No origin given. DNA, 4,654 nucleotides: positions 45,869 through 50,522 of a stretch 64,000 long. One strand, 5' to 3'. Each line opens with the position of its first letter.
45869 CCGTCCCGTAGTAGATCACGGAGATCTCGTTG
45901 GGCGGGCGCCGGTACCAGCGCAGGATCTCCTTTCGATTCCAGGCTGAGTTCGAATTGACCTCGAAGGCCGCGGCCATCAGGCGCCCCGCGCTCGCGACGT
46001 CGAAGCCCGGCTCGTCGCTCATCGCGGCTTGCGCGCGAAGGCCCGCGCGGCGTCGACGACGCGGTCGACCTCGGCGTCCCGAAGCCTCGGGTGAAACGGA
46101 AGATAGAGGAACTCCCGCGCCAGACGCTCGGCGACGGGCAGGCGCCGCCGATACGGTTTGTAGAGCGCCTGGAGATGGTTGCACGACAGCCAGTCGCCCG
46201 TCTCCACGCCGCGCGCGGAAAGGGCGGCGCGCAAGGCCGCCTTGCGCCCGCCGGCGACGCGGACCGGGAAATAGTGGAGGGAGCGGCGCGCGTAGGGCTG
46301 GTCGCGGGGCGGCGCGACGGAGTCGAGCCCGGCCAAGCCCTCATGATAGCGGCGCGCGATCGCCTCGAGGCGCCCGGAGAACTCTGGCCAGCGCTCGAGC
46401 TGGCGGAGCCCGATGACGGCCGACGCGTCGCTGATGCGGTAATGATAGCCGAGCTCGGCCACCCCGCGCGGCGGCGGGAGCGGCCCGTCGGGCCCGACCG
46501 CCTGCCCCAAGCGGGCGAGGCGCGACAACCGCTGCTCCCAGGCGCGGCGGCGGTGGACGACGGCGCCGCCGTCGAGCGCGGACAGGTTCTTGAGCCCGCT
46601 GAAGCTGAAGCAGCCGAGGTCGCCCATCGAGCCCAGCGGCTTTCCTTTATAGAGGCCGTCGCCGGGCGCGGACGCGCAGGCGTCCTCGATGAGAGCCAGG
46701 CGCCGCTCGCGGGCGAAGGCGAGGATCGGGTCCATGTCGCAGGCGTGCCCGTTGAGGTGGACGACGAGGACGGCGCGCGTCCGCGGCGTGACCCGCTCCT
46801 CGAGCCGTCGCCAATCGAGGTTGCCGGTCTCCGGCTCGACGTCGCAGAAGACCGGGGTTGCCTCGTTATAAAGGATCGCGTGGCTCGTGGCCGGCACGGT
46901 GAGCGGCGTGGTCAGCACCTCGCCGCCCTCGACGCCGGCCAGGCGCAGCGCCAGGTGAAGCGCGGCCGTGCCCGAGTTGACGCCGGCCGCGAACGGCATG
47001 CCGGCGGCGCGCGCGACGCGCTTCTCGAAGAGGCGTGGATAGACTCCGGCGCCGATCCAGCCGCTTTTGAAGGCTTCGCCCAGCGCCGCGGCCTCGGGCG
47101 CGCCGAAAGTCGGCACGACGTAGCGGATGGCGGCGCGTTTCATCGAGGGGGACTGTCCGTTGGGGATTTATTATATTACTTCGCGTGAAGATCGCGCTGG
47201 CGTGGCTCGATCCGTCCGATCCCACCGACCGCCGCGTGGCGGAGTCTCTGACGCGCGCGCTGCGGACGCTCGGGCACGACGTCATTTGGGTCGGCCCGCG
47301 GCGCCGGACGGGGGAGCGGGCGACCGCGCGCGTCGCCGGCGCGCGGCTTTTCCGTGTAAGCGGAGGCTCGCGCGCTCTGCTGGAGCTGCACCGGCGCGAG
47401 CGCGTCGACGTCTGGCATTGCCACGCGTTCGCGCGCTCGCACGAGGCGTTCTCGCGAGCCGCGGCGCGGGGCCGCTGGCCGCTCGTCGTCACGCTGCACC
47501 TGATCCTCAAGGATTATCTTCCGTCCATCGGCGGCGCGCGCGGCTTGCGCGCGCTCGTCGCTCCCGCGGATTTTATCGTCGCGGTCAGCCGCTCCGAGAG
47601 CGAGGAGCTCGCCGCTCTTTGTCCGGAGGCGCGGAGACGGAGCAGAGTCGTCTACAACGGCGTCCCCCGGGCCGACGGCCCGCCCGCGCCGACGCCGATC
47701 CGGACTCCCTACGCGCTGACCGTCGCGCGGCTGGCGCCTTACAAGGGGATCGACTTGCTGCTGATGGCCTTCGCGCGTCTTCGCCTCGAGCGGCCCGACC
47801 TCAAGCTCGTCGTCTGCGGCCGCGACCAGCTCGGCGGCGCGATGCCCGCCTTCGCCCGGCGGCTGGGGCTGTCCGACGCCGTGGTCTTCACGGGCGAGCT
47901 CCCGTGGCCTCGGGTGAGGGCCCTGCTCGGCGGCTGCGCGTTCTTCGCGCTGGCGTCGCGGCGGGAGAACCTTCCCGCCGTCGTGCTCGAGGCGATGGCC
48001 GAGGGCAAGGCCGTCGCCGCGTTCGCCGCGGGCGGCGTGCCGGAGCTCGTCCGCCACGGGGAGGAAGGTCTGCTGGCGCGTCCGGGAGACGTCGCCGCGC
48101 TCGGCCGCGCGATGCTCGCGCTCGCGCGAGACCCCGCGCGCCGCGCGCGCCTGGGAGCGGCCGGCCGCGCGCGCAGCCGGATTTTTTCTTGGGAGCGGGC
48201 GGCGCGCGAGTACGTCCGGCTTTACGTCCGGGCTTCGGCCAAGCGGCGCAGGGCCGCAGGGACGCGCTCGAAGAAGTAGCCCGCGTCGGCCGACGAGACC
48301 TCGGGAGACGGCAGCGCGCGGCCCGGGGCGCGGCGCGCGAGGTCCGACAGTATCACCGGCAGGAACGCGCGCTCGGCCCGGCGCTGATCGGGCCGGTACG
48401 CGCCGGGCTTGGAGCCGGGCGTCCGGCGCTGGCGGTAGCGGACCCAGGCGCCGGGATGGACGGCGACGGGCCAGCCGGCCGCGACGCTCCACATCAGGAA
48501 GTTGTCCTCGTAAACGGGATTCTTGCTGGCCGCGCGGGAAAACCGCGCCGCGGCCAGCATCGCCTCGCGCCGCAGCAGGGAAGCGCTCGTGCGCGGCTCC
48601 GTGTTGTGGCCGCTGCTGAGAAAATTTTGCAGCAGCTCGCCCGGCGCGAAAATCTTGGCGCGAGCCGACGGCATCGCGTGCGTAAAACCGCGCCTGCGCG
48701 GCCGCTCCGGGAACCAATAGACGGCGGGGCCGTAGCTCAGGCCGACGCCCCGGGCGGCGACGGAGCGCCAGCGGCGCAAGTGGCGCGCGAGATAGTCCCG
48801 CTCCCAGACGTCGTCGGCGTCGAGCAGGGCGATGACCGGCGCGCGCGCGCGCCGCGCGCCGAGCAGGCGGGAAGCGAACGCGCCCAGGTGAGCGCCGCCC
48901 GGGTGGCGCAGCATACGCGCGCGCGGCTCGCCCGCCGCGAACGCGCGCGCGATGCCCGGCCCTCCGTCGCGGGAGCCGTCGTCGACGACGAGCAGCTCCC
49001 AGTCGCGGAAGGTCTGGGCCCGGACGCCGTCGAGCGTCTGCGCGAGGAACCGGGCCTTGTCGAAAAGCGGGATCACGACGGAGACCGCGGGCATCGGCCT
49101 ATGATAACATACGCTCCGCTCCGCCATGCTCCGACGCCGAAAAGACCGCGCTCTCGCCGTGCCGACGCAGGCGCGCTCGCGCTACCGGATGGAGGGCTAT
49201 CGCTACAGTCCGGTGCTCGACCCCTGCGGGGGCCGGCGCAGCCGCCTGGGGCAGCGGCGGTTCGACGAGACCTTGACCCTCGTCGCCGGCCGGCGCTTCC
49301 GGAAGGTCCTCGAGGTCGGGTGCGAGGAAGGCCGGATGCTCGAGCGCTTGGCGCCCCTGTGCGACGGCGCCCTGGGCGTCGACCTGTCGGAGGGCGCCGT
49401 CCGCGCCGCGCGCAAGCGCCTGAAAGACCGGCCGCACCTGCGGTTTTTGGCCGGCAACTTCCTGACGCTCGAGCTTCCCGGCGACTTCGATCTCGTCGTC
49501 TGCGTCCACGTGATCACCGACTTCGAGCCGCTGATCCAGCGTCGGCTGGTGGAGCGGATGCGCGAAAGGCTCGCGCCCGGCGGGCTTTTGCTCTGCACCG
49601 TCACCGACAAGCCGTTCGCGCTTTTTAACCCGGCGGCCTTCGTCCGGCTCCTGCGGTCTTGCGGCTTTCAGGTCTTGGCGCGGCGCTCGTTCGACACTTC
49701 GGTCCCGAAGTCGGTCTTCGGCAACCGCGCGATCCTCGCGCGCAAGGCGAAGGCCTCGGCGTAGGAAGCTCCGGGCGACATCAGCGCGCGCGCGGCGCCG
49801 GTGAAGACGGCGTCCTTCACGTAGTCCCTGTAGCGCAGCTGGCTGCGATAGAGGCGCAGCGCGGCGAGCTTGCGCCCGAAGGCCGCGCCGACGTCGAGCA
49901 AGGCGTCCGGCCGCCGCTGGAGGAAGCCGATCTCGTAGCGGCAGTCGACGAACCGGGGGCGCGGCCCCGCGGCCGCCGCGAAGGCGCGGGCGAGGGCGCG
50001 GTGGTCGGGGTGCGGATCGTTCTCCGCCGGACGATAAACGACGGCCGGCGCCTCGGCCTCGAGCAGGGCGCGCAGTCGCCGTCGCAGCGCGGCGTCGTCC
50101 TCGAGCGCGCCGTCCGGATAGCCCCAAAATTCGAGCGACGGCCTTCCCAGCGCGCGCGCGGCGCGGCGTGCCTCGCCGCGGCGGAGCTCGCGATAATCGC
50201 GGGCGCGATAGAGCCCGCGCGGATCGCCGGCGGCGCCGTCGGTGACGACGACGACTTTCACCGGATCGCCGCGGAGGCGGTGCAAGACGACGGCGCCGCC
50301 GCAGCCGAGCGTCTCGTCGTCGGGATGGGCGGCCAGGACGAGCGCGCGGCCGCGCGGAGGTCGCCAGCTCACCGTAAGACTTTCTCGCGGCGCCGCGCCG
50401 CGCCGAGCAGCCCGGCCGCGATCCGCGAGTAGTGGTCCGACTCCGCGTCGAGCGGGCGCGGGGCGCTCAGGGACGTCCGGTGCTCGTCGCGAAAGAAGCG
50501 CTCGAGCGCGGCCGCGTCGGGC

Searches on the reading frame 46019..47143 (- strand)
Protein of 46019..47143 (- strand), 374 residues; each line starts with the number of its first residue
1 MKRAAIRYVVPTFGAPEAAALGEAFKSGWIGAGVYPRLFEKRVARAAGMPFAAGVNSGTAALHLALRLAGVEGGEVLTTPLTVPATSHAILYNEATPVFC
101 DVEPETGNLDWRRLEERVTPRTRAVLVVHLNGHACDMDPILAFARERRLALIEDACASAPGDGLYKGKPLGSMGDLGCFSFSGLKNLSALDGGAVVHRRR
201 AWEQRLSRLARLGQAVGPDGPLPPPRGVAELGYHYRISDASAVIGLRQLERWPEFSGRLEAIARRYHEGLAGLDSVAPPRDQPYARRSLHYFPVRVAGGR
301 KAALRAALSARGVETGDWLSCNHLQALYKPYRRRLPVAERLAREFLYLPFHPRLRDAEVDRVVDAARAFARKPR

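Call 6: search_protein_families(library=pfam, proteins=[window:46019-47143:-], max_evalue=0.001)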
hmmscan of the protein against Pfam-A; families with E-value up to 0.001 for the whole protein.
window:46019-47143:- (374 aa): 1 family
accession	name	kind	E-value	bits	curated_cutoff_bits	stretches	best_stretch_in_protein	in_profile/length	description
PF01041.23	DegT_DnrJ_EryC1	-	1.8e-82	277.9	19.8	1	16-365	6-358/360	DegT/DnrJ/EryC1/StrS aminotransferase family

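Call 50: search_protein_families(library=ncbifam, proteins=[window:46019-47143:-], max_evalue=0.01)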
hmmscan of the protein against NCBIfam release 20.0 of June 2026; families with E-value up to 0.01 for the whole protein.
window:46019-47143:- (374 aa): 9 families
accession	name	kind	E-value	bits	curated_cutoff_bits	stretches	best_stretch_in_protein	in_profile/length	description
TIGR03588.1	PseC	equivalog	4.2e-57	193.8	423.5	1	17-366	13-376/380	UDP-4-amino-4,6-dideoxy-N-acetyl-beta-L-altrosamine transaminase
NF008658.2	PRK11658.1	equivalog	3.2e-51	174.1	631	1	8-369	7-376/379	UDP-4-amino-4-deoxy-L-arabinose aminotransferase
TIGR04181.1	NHT_00031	hypoth_equivalog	6.8e-49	166.6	420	1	9-349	4-357/359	LegC family aminotransferase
TIGR04427.1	PLP_DesI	equivalog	8.2e-47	160.1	650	1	24-370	41-383/390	dTDP-4-dehydro-6-deoxyglucose aminotransferase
NF008687.0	PRK11706.1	equivalog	3.5e-42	144.5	375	1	6-202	2-198/375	dTDP-4-amino-4,6-dideoxygalactose transaminase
NF011936.0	PRK15407.1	equivalog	3.9e-37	128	423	2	6-201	37-239/440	lipopolysaccharide biosynthesis protein RfbH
TIGR02379.1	ECA_wecE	subfamily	3.3e-32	111.7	434.85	1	8-205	4-202/376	dTDP-4-amino-4,6-dideoxy-D-glucose transaminase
NF004770.0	PRK06108.1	subfamily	6.8e-05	21.8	422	1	53-150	100-205/396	pyridoxal phosphate-dependent aminotransferase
NF005817.0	PRK07683.1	equivalog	0.0055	15.4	575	1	59-128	99-168/387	aminotransferase A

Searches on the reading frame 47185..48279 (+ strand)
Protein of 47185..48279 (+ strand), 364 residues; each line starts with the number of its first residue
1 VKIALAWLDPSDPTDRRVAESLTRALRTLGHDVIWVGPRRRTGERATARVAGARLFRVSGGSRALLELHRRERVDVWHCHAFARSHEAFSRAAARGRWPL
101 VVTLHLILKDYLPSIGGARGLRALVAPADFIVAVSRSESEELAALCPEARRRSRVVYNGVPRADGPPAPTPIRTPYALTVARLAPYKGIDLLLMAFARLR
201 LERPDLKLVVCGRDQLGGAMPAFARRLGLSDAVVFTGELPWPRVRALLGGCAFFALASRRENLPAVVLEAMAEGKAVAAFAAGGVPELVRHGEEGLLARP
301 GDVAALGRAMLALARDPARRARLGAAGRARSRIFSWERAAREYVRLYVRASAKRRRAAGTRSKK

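Call 6: search_protein_families(library=pfam, proteins=[window:47185-48279:+], max_evalue=0.001)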
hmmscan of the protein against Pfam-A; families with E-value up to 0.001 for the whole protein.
window:47185-48279:+ (364 aa): 5 families
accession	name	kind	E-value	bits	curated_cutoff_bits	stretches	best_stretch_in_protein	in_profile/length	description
PF00534.26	Glycos_transf_1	-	7.8e-34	117.1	26.4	1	174-329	15-171/172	Glycosyl transferases group 1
PF13692.12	Glyco_trans_1_4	-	7e-30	104.6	27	1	175-316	2-142/142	Glycosyl transferases group 1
PF13439.12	Glyco_transf_4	-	4e-16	59.9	28.5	1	17-161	6-167/170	Glycosyltransferase Family 4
PF13524.12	Glyco_trans_1_2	-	4.1e-06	27.2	25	1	226-340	27-139/144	Glycosyl transferase-like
PF20706.3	GT4-conflict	-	5e-06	26.2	26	1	122-341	141-383/385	Family 4 Glycosyltransferase in conflict systems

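Call 50: search_protein_families(library=ncbifam, proteins=[window:47185-48279:+], max_evalue=0.01)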
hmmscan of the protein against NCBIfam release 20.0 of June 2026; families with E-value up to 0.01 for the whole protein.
window:47185-48279:+ (364 aa): 36 families (the best 25 are shown)
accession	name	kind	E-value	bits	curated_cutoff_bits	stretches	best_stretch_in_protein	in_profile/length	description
NF041876.1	EPS_EpsE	equivalog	3.6e-34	118.7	400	1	51-337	91-383/389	exopolysaccharide biosynthesis GT4 family glycosyltransferase EpsE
TIGR03088.1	stp2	hypoth_equivalog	1.7e-26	93.2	409.05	1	176-348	196-371/374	TIGR03088 family PEP-CTERM/XrtA system glycosyltransferase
TIGR04063.1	stp3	hypoth_equivalog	3e-23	82.4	442.05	1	185-349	224-394/397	TIGR04063 family PEP-CTERM/XrtA system glycosyltransferase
TIGR03449.1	mycothiol_MshA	equivalog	3.4e-21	75.6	462.5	1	120-351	157-404/406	D-inositol-3-phosphate glycosyltransferase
TIGR02149.1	glgA_Coryne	subfamily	3e-20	72.7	302.4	1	125-348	142-388/391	glycogen synthase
TIGR04047.1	MSMEG_0565_glyc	hypoth_equivalog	1e-19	70.9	259.85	1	64-348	77-372/373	MSMEG_0565 family glycosyltransferase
NF038229.1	Glyco4_Geo_Pelo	equivalog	4.4e-19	68.7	400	1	70-349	52-335/338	GPMC system family 4 glycosyltransferase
TIGR03999.1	thiol_BshA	equivalog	4.9e-19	68.5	273.7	1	183-349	208-372/375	N-acetyl-alpha-D-glucosaminyl L-malate synthase BshA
NF050063.1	ProtGlycPglJ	equivalog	1.2e-12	47.8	500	1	121-343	138-359/363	N-acetylgalactosamine-N,N'-diacetylbacillosaminyl-diphospho-undecaprenol 4-alpha-N-acetylgalactosaminyltransferase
NF047684.1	TeichurnBiosyTuaC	equivalog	3.6e-11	42.6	550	1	179-314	224-352/391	teichuronic acid biosynthesis protein TuaC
NF011726.0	PRK15179.1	equivalog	5.8e-11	41.4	733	1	179-315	522-662/694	Vi polysaccharide biosynthesis protein TviE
NF041010.1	glycosy_Agl16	equivalog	1.3e-10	40.7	575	1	122-348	128-349/352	glycosylation protein Agl16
NF053787.1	GlcN_PG_synth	equivalog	1.4e-09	37.3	480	1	182-348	205-357/361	N-acetylglucosaminyl phosphatidylglycerol synthase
NF041879.1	EPS_EpsH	equivalog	8.8e-09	34.6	800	1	168-347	234-413/431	exopolysaccharide biosynthesis glycosyltransferase EpsH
NF038295.1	EPS_HpsP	equivalog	9.7e-09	34.7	550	1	173-348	206-385/388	hormogonium polysaccharide biosynthesis glycosyltransferase HpsP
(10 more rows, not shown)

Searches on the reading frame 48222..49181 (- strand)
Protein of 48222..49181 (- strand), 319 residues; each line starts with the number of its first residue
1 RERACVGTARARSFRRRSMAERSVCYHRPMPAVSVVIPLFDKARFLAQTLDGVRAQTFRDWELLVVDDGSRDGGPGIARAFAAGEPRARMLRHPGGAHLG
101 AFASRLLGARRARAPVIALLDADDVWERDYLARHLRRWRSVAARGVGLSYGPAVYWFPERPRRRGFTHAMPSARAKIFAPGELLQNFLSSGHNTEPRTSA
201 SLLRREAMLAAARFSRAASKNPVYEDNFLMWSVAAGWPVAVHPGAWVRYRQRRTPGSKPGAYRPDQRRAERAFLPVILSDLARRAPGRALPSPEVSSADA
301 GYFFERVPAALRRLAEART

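Call 6: search_protein_families(library=pfam, proteins=[window:48222-49181:-], max_evalue=0.001)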
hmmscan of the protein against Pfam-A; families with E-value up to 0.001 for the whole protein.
window:48222-49181:- (319 aa): 3 families
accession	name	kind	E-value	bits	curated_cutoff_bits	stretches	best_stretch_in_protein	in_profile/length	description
PF00535.33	Glycos_transf_2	-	2.8e-24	86.4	23.3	1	34-146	1-111/168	Glycosyl transferase family 2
PF13641.12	Glyco_tranf_2_3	-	1.8e-11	44.9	27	1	31-255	1-217/230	Glycosyltransferase like family 2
PF10111.15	Glyco_tranf_2_2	-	4e-05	23.7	27.3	1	34-136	1-104/276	Glycosyltransferase like family 2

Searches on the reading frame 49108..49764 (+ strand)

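Call 7: search_protein_families(library=pfam, proteins=[window:49108-49764:+], max_evalue=0.001)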
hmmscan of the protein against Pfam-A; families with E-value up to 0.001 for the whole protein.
window:49108-49764:+ (218 aa): 8 families
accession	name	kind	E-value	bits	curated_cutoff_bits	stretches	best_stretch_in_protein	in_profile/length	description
PF13649.12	Methyltransf_25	-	1.1e-15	58.5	27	1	67-159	1-97/97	Methyltransferase domain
PF08242.18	Methyltransf_12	-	2e-14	54.6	30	1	68-161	1-98/98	Methyltransferase domain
PF08241.18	Methyltransf_11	-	1.5e-13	51.7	21.2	1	68-163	1-95/95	Methyltransferase domain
PF13489.12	Methyltransf_23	-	1.4e-11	44.8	27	1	53-172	10-125/164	Methyltransferase domain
PF05401.17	NodS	-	1.5e-10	41.7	24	1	38-137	17-117/201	Nodulation protein S (NodS)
PF13847.12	Methyltransf_31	-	4.1e-07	30.2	27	1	66-163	6-109/145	Methyltransferase domain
PF01739.24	CheR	-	5.1e-06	26.5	27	1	110-162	119-172/195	CheR methyltransferase, SAM binding domain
PF00891.24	Methyltransf_2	-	0.00016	21.6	22.3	1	55-162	54-163/210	O-methyltransferase domain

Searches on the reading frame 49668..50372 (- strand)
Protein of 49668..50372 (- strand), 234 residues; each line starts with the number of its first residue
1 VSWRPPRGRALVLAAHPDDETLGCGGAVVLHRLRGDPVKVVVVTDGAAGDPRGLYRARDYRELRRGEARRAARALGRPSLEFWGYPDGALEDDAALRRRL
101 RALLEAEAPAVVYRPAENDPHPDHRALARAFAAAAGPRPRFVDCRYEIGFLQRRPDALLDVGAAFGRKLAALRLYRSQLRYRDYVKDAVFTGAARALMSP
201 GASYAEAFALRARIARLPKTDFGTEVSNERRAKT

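Call 97: search_protein_families(library=pfam, proteins=[window:49668-50372:-], max_evalue=0.01)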
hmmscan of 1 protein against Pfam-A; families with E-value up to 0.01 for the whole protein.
window:49668-50372:- (234 aa): 1 family
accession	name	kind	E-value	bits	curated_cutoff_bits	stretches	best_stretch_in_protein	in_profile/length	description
PF02585.22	PIG-L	-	3.6e-30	105.6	28.2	1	11-134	1-128/129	GlcNAc-PI de-N-acetylase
